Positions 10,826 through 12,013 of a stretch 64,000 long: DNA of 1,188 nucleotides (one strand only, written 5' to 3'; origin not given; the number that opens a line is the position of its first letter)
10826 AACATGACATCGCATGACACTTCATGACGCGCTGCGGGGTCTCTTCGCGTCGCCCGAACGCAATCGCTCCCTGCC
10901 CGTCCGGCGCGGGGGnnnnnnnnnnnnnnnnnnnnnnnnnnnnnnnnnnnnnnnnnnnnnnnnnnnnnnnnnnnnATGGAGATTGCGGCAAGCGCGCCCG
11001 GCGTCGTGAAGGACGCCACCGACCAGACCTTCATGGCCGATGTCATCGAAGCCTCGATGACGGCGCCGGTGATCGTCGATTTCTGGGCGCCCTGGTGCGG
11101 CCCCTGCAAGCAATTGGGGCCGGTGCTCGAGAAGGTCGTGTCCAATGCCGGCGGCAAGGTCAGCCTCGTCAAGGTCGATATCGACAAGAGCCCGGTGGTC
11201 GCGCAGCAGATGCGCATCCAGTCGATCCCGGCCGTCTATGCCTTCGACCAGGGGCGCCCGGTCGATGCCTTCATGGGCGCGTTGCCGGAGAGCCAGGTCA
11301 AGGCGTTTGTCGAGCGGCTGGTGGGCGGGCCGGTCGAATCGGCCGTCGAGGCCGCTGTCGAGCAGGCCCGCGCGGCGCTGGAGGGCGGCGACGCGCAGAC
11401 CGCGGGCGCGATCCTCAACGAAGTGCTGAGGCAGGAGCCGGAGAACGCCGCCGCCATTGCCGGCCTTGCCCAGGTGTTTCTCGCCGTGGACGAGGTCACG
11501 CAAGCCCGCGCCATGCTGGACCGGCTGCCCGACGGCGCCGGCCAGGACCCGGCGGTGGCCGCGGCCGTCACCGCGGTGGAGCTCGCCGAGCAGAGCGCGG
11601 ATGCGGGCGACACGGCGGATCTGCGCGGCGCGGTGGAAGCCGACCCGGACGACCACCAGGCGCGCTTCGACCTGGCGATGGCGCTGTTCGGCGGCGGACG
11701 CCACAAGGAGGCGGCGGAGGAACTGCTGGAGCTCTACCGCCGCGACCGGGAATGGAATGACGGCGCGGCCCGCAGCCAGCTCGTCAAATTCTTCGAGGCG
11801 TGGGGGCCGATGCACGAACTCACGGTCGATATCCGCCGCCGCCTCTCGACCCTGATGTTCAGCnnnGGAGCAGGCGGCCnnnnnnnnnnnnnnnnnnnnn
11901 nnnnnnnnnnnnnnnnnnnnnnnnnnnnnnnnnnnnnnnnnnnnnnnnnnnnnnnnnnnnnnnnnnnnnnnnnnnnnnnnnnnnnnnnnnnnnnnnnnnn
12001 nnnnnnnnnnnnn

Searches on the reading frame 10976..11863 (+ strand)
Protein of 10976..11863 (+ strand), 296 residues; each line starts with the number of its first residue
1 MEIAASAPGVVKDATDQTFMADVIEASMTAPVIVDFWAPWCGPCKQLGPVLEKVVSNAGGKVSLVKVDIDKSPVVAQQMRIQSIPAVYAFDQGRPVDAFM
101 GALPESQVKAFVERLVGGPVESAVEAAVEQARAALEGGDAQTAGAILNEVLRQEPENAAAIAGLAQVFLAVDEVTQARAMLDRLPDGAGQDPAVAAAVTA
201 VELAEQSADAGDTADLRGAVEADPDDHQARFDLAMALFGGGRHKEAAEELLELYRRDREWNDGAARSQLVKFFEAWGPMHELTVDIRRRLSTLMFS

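Call 9: find_related_loci(query=window:10976-11863:+, collection=genome_contigs, flank=4000)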
Query window:10976-11863:+ (296 aa) in genome_contigs; peptide patterns used: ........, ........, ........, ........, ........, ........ (x = any residue, [..] = any of these).
600 stretches matched a pattern (row limit reached: there are more); 595 encode a relative of the query (tblastn E <= 1e-3); the best 80 are kept; 80 distinct loci.
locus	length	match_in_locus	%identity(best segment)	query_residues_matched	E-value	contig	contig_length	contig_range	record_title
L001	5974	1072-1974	53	4-296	8e-103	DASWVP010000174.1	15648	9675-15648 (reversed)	MAG TPA_asm: Azospirillum sp. isolate SMAG_U3633 k141_616150, whole genome shotgun sequence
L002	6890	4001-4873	55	5-296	2e-102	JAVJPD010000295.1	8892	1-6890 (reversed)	MAG: Rhodospirillales bacterium isolate A1-SPW-39 k141_30703, whole genome shotgun sequence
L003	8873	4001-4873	54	6-296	9e-101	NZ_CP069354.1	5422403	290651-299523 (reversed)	Microvirga sp. VF16 chromosome, complete genome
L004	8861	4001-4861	53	10-296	1e-99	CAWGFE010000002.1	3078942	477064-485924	MAG: uncultured Alphaproteobacteria bacterium isolate MFD05684.bin.1.14 genome assembly, contig: contig_26147, whole gen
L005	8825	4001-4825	56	10-284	2e-98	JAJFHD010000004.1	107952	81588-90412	MAG: Alphaproteobacteria bacterium isolate OFTM70 OFTM70_3, whole genome shotgun sequence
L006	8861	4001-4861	54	10-296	6e-97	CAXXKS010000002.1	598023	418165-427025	MAG: Alphaproteobacteria bacterium isolate 9bb74b87-2c64-497b-9104-8e9834e062e5 genome assembly, contig: contig_2, whole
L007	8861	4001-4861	55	10-296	1e-98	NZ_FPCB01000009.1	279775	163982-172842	Methylobacterium sp. 174MFSha1.1, whole genome shotgun sequence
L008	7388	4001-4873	51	10-296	9e-96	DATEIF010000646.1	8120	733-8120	MAG TPA_asm: Vineibacter sp. isolate SMAG_U8830 k141_1066170, whole genome shotgun sequence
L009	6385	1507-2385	52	4-296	2e-95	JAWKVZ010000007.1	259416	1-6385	MAG: Hyphomicrobiaceae bacterium isolate BC1.21 BC1.21.fa-7, whole genome shotgun sequence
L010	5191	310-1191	52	4-296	5e-95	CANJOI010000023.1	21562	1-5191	MAG: Candidatus Marinimicrobia bacterium isolate RH-23may17-709 genome assembly, contig: RH-23may17-C17759, whole genome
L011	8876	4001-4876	55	4-296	7e-95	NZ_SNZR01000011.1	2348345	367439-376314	Enterovirga rhinocerotis strain DSM 25903 Ga0310539_101, whole genome shotgun sequence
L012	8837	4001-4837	56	10-288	5e-94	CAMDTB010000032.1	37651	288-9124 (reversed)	MAG: Rhizobium sp. Q54 isolate ZE-13nov19-169 genome assembly, contig: ZE-13nov19-C1064, whole genome shotgun sequence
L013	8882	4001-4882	54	5-296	1e-93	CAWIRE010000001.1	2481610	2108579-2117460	MAG: uncultured Alphaproteobacteria bacterium isolate MFD03044.bin.1.46 genome assembly, contig: contig_11044, whole gen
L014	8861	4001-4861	51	10-296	1e-93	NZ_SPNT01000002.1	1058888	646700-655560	Nitratireductor sp. XY-223 NODE_2_length_1058888_cov_69.650639, whole genome shotgun sequence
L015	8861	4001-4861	52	10-296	4e-91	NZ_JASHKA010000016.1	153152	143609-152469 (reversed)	Roseibium sp. MMSF_3544 NODE_16_length_153152_cov_25.844024, whole genome shotgun sequence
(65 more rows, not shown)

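Call 10: find_encoding_contigs(protein=window:10976-11863:+, flank=3000, max_places=10)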
Protein window:10976-11863:+ (296 aa): no gene with exactly this product is on record in the collection.
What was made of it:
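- Tried and rejected: An exact look-up of the window's trx protein was not on record (call 10).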

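Call 11: find_homologous_proteins(query=window:10976-11863:+, max_evalue=1e-40)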
Query window:10976-11863:+ (296 aa): 7998 proteins with E <= 1e-40 among 8000 candidates; the best 120 are listed.
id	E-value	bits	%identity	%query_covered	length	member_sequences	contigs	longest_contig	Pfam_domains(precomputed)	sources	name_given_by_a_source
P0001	2.5e-178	610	96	100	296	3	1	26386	PF14559.13,PF00085.27,PF13098.14,PF13432.13,PF14561.13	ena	-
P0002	3.3e-174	596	94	100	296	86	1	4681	PF14559.13,PF24575.2,PF13431.13,PF00085.27,PF13098.14,PF13432.13,PF14561.13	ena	-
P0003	2.1e-170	584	92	100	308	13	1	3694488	PF14559.13,PF24575.2,PF13431.13,PF00085.27,PF13098.14,PF13432.13,PF14561.13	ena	-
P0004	3.1e-169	580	91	100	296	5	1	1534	PF14559.13,PF00085.27,PF13098.14,PF13432.13,PF14561.13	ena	-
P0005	1.6e-167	574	90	100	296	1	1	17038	PF14559.13,PF24575.2,PF13431.13,PF00085.27,PF13098.14,PF13432.13,PF14561.13,PF13174.13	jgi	-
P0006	2.0e-165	567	88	100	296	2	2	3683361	PF14559.13,PF24575.2,PF13431.13,PF23914.2,PF00085.27,PF13098.14,PF13432.13,PF13428.13,PF14561.13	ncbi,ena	-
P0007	8.6e-164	562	88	100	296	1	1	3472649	PF14559.13,PF00085.27,PF13098.14,PF13432.13,PF14561.13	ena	-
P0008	1.1e-158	545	85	100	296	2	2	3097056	PF14559.13,PF13431.13,PF00085.27,PF13098.14,PF13432.13,PF14561.13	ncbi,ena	-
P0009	1.3e-141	489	77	100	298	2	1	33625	PF14559.13,PF24575.2,PF13431.13,PF23914.2,PF00085.27,PF13905.13,PF13098.14,PF13432.13,PF00578.28,PF13428.13,PF14561.13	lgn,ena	-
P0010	1.4e-141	489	77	100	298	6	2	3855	PF14559.13,PF24575.2,PF13431.13,PF23914.2,PF00085.27,PF13905.13,PF13098.14,PF13432.13,PF00578.28,PF13428.13,PF14561.13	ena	-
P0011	2.2e-130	452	94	78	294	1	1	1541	PF14559.13,PF00085.27,PF13098.14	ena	-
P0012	6.5e-121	421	66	100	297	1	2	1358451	PF14559.13,PF24575.2,PF00085.27,PF13098.14,PF13432.13,PF14561.13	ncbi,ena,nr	ncbi:MAG: thioredoxin [Alphaproteobacteria bacterium]|nr:thioredoxin [Alphaproteobacteria bacterium]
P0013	1.3e-120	420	67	99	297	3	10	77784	PF14559.13,PF24575.2,PF00085.27,PF13098.14,PF13432.13,PF14561.13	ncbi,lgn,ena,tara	tara:strand:+ start:549 stop:1442 length:894 start_codon:yes stop_codon:yes gene_type:complete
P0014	3.5e-120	419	65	99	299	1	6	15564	PF14559.13,PF24575.2,PF00085.27,PF13098.14,PF13432.13,PF13428.13,PF14561.13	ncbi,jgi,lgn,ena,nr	ncbi:MAG TPA: thioredoxin [Alphaproteobacteria bacterium]|nr:thioredoxin [Alphaproteobacteria bacter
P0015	3.5e-120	419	66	99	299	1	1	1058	PF14559.13,PF24575.2,PF13431.13,PF00085.27,PF13098.14,PF13432.13,PF13428.13,PF14561.13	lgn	-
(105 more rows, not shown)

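Call 12: find_encoding_contigs(protein=P0001, flank=4000, max_places=2)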
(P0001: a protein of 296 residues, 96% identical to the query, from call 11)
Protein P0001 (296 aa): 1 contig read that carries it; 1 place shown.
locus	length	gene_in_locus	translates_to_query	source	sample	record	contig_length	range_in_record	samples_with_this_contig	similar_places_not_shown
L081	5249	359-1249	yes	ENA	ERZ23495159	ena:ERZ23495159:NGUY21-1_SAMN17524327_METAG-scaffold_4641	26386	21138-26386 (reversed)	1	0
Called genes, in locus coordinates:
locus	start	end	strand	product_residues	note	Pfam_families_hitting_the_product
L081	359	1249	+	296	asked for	PF00085:Thioredoxin, PF13098:Thioredoxin_2 (weak), PF14559:TPR_19, PF13432:TPR_16 (weak), PF14561:TPR_20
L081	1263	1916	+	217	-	PF02190:LON_substr_bdg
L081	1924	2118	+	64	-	PF03966:Trm112p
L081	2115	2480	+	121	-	PF06155:GBBH-like_N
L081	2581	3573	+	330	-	PF01073:3Beta_HSD, PF01370:Epimerase, PF02719:Polysacc_synt_2 (faint), PF04321:RmlD_sub_bind, PF07993:NAD_binding_4, PF16363:GDP_Man_Dehyd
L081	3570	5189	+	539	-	PF00743:FMO-like, PF01266:DAO (faint), PF07992:Pyr_redox_2, PF13450:NAD_binding_8, PF13738:Pyr_redox_3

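Call 13: find_encoding_contigs(protein=P0003, flank=4000, max_places=2)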
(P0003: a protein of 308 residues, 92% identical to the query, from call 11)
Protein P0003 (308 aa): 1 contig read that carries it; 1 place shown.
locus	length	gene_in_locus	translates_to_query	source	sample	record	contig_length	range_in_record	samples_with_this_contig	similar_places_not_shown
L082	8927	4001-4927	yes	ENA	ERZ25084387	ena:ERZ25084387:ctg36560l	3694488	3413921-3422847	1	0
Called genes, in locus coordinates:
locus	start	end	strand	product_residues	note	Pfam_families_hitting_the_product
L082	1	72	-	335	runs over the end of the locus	PF01297:ZnuA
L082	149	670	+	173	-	-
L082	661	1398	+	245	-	PF13191:AAA_16 (weak), PF00005:ABC_tran, PF13304:AAA_21 (faint), PF13401:AAA_22 (weak)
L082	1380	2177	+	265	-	PF00950:ABC-3, PF01032:FecCD (weak)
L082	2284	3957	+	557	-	PF01268:FTHFS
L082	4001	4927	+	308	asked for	PF00085:Thioredoxin, PF13098:Thioredoxin_2, PF24575:TPR_Slam (faint), PF13431:TPR_17 (faint), PF14559:TPR_19, PF14561:TPR_20, PF13432:TPR_16 (weak)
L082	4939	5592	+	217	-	PF02190:LON_substr_bdg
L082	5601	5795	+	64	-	PF03966:Trm112p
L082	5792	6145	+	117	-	PF06155:GBBH-like_N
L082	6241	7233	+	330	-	PF01073:3Beta_HSD, PF01370:Epimerase, PF02719:Polysacc_synt_2 (faint), PF04321:RmlD_sub_bind, PF07993:NAD_binding_4, PF16363:GDP_Man_Dehyd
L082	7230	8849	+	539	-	PF00743:FMO-like, PF01266:DAO (faint), PF07992:Pyr_redox_2, PF13450:NAD_binding_8, PF13738:Pyr_redox_3, PF13434:Lys_Orn_oxgnase (weak)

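Call 14: find_encoding_contigs(protein=P0006, flank=4000, max_places=2)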
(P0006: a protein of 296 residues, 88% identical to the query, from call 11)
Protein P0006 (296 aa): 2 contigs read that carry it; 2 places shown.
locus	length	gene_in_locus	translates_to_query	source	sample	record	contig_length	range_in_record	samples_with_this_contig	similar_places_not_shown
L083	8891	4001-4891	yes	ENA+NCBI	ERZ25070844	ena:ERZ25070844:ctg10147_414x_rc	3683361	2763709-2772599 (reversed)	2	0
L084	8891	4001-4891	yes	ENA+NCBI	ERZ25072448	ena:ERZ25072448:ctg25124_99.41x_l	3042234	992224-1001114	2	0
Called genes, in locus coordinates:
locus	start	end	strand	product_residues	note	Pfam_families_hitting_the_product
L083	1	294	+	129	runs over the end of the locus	-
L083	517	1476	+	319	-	PF13384:HTH_23 (faint), PF12762:DDE_Tnp_IS1595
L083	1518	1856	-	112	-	-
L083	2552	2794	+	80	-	PF22513:FitA-like_RHH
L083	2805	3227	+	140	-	PF01850:PIN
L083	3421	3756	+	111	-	-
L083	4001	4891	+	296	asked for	PF00085:Thioredoxin, PF13098:Thioredoxin_2 (weak), PF23914:TPR_CcmH_CycH (faint), PF13428:TPR_14 (faint), PF13431:TPR_17 (faint), PF14559:TPR_19, PF13432:TPR_16 (weak), PF14561:TPR_20, +1 more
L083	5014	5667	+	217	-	PF02190:LON_substr_bdg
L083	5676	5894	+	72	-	PF03966:Trm112p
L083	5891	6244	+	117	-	PF06155:GBBH-like_N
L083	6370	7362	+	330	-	PF01073:3Beta_HSD, PF01370:Epimerase, PF02719:Polysacc_synt_2 (faint), PF04321:RmlD_sub_bind, PF07993:NAD_binding_4, PF16363:GDP_Man_Dehyd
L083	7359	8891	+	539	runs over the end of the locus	PF00743:FMO-like, PF01266:DAO (faint), PF07992:Pyr_redox_2, PF13434:Lys_Orn_oxgnase (faint), PF13450:NAD_binding_8, PF13738:Pyr_redox_3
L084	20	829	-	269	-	PF21804:Transposase_29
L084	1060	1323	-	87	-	PF20432:Xre-like-HTH (weak)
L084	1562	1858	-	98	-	-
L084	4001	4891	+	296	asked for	PF00085:Thioredoxin, PF13098:Thioredoxin_2 (weak), PF23914:TPR_CcmH_CycH (faint), PF13428:TPR_14 (faint), PF13431:TPR_17 (faint), PF14559:TPR_19, PF13432:TPR_16 (weak), PF14561:TPR_20, +1 more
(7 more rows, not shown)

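Call 15: find_encoding_contigs(protein=P0007, flank=4000, max_places=2)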
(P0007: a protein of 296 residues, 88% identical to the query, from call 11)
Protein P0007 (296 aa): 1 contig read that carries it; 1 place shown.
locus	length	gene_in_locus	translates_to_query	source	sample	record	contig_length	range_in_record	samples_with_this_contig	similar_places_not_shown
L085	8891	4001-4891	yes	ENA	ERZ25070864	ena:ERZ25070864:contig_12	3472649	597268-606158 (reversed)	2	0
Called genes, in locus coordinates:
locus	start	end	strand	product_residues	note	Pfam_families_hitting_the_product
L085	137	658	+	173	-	-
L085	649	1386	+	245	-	PF13191:AAA_16 (weak), PF00005:ABC_tran, PF13304:AAA_21 (faint), PF13401:AAA_22 (weak)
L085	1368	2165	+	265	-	PF00950:ABC-3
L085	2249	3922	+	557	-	PF01268:FTHFS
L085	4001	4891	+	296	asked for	PF00085:Thioredoxin, PF13098:Thioredoxin_2 (weak), PF13432:TPR_16 (faint), PF14559:TPR_19, PF14561:TPR_20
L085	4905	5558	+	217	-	PF02190:LON_substr_bdg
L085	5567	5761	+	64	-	PF03966:Trm112p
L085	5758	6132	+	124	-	PF06155:GBBH-like_N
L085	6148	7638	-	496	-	PF07364:DUF1485, PF07171:MlrC_C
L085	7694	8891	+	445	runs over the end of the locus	PF01554:MatE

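Call 16: find_encoding_contigs(protein=P0008, flank=4000, max_places=2)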
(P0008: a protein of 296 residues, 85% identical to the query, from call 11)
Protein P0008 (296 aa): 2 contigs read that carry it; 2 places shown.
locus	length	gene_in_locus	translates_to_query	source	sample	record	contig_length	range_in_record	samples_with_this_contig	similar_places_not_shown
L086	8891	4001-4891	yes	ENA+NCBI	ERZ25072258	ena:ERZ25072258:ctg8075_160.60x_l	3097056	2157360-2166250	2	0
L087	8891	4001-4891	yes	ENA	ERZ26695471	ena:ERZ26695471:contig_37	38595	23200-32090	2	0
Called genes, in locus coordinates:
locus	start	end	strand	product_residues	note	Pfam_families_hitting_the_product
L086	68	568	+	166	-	-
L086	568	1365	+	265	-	PF00950:ABC-3, PF01032:FecCD (weak)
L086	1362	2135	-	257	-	PF00005:ABC_tran, PF13304:AAA_21 (faint)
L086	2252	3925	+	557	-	PF01268:FTHFS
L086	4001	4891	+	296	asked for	PF00085:Thioredoxin, PF13098:Thioredoxin_2, PF13431:TPR_17 (faint), PF14559:TPR_19, PF14561:TPR_20, PF13432:TPR_16 (weak)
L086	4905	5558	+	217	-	PF02190:LON_substr_bdg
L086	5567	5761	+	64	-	PF03966:Trm112p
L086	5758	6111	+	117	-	PF06155:GBBH-like_N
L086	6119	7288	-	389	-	PF00296:Bac_luciferase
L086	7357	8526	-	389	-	PF00817:IMS, PF11798:IMS_HHH (faint), PF21999:IMS_HHH_1, PF11799:IMS_C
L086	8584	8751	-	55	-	PF00471:Ribosomal_L33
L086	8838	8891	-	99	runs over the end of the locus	-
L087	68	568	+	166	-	-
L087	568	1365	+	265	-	PF00950:ABC-3, PF01032:FecCD (weak)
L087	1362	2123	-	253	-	PF00005:ABC_tran, PF13304:AAA_21 (faint)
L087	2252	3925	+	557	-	PF01268:FTHFS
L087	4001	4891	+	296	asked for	PF00085:Thioredoxin, PF13098:Thioredoxin_2, PF13431:TPR_17 (faint), PF14559:TPR_19, PF14561:TPR_20, PF13432:TPR_16 (weak)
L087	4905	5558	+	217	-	PF02190:LON_substr_bdg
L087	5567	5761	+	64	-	PF03966:Trm112p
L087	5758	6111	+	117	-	PF06155:GBBH-like_N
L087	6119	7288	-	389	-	PF00296:Bac_luciferase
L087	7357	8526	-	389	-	PF00817:IMS, PF11798:IMS_HHH (faint), PF21999:IMS_HHH_1, PF11799:IMS_C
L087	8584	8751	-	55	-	PF00471:Ribosomal_L33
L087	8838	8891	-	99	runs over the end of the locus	-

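Call 67: list_cluster_members(proteins=[P0244, P0268, P0006, P0008, P0251, P0261, P0258])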
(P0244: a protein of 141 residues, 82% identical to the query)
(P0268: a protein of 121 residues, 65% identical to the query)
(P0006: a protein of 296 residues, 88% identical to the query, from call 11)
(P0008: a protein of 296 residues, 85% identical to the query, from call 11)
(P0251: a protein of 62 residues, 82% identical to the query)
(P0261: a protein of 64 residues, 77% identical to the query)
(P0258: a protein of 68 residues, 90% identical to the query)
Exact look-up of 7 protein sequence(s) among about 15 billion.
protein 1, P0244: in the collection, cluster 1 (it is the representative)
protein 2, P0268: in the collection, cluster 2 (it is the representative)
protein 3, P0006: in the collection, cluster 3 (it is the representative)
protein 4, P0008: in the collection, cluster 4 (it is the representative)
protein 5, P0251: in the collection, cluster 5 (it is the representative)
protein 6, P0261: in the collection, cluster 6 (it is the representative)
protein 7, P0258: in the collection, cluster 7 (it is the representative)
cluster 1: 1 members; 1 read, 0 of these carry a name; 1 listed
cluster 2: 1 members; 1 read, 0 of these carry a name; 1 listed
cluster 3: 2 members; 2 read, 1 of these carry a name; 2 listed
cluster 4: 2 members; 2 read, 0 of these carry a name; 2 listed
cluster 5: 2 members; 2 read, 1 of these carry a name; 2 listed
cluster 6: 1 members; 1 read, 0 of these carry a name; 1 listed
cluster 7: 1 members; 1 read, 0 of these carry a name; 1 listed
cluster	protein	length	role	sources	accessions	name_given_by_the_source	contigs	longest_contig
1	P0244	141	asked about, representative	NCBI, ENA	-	-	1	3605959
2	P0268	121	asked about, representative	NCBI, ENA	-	-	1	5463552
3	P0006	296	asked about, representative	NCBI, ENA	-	-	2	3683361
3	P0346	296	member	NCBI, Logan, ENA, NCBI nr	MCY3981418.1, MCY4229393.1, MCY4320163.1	MAG: thioredoxin [Alphaproteobacteria bacterium] | thioredoxin [Alphaproteobacteria bacterium]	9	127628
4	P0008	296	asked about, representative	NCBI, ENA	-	-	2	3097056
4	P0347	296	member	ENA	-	-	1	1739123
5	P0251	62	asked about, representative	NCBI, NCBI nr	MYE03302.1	MAG: hypothetical protein F4Y03_18920, partial [Alphaproteobacteria bacterium] | hypothetical protein [Alphaproteobacteria bacterium]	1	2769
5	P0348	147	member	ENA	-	-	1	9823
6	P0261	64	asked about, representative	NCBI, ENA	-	-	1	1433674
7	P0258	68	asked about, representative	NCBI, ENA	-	-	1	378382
